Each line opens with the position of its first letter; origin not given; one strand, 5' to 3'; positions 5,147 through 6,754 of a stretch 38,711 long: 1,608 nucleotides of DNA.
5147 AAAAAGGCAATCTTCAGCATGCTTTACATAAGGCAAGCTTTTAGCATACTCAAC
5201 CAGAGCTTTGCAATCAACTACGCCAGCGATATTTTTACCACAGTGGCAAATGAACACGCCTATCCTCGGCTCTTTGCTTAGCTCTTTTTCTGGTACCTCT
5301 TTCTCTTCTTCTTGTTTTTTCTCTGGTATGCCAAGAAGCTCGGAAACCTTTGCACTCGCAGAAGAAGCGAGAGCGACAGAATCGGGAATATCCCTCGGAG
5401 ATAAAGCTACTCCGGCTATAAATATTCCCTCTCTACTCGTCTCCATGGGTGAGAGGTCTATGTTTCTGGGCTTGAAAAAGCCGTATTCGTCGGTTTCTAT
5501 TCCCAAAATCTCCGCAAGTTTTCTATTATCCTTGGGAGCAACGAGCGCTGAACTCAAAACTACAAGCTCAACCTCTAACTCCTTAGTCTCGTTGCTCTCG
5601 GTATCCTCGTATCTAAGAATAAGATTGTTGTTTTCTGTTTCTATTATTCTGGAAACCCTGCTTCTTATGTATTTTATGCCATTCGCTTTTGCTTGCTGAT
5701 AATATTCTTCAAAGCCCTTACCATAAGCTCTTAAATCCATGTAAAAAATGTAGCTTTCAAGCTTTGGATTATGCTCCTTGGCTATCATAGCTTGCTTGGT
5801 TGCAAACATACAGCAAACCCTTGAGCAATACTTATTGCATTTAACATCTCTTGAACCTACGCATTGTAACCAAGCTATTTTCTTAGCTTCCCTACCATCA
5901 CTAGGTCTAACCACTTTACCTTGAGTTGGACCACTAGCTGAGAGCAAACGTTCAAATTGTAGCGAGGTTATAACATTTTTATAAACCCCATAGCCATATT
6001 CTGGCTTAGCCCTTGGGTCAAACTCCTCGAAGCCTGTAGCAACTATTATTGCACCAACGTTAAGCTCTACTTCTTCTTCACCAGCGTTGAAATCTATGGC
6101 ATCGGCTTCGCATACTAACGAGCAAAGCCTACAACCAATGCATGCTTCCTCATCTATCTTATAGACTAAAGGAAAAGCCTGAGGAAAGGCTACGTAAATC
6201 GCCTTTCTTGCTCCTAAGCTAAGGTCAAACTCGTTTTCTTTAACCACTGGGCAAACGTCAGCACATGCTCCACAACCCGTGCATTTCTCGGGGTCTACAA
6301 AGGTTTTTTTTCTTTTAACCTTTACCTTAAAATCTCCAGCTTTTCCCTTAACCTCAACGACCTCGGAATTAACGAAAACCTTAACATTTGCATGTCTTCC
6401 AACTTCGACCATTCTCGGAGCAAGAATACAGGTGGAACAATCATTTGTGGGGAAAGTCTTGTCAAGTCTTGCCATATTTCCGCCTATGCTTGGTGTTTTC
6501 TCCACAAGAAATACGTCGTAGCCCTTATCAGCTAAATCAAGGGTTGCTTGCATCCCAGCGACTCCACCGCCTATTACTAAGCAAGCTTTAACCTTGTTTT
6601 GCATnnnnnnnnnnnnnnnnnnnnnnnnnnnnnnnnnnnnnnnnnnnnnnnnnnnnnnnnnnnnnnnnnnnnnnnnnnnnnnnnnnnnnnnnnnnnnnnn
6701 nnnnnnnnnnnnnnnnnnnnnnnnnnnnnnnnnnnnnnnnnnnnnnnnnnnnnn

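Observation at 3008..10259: HdrA/MvhD-only cluster built from a split module and a fused copy of the same module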

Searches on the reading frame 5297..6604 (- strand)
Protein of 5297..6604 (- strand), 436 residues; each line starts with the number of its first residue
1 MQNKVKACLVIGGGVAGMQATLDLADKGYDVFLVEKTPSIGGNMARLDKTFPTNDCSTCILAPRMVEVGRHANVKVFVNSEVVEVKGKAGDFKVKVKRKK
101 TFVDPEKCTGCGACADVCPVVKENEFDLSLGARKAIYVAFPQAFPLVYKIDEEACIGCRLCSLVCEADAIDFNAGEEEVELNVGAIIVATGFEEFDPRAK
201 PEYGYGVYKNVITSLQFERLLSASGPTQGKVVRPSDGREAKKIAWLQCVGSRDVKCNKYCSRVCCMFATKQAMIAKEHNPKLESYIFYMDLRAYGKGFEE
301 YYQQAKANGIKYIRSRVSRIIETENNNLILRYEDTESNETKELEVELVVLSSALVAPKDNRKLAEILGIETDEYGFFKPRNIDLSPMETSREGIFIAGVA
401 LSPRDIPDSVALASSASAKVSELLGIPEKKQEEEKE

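Call 45: search_solved_structures(query=window:5297-6604:-, max_evalue=1e-40, show_alignments=1)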
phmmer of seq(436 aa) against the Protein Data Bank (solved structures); distinct sequences matched with E-value up to 1e-40: 6.
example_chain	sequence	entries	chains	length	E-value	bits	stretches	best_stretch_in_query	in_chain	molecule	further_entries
5odc_A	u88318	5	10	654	1.5e-148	498.1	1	7-421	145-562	Heterodisulfide reductase, subunit A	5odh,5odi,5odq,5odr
9sfi_A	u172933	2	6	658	1e-145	488.7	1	6-421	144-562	CoB--CoM heterodisulfide reductase iron-sulfur subunit A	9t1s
8rvv_A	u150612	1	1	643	4e-140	470.3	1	8-421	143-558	H(2):CoB-CoM heterodisulfide,ferredoxin reductase subunit A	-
8rvu_a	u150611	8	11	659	4.3e-140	470.2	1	8-421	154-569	H(2):CoB-CoM heterodisulfide,ferredoxin reductase subunit A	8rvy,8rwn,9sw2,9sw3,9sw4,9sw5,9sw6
7bkb_A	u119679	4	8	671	1.9e-113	382.5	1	6-421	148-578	CoB--CoM heterodisulfide reductase iron-sulfur subunit A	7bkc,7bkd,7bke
6tjr_A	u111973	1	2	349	1.3e-47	165.7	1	147-421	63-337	Fumarate reductase/succinate dehydrogenase flavoprotein domain protein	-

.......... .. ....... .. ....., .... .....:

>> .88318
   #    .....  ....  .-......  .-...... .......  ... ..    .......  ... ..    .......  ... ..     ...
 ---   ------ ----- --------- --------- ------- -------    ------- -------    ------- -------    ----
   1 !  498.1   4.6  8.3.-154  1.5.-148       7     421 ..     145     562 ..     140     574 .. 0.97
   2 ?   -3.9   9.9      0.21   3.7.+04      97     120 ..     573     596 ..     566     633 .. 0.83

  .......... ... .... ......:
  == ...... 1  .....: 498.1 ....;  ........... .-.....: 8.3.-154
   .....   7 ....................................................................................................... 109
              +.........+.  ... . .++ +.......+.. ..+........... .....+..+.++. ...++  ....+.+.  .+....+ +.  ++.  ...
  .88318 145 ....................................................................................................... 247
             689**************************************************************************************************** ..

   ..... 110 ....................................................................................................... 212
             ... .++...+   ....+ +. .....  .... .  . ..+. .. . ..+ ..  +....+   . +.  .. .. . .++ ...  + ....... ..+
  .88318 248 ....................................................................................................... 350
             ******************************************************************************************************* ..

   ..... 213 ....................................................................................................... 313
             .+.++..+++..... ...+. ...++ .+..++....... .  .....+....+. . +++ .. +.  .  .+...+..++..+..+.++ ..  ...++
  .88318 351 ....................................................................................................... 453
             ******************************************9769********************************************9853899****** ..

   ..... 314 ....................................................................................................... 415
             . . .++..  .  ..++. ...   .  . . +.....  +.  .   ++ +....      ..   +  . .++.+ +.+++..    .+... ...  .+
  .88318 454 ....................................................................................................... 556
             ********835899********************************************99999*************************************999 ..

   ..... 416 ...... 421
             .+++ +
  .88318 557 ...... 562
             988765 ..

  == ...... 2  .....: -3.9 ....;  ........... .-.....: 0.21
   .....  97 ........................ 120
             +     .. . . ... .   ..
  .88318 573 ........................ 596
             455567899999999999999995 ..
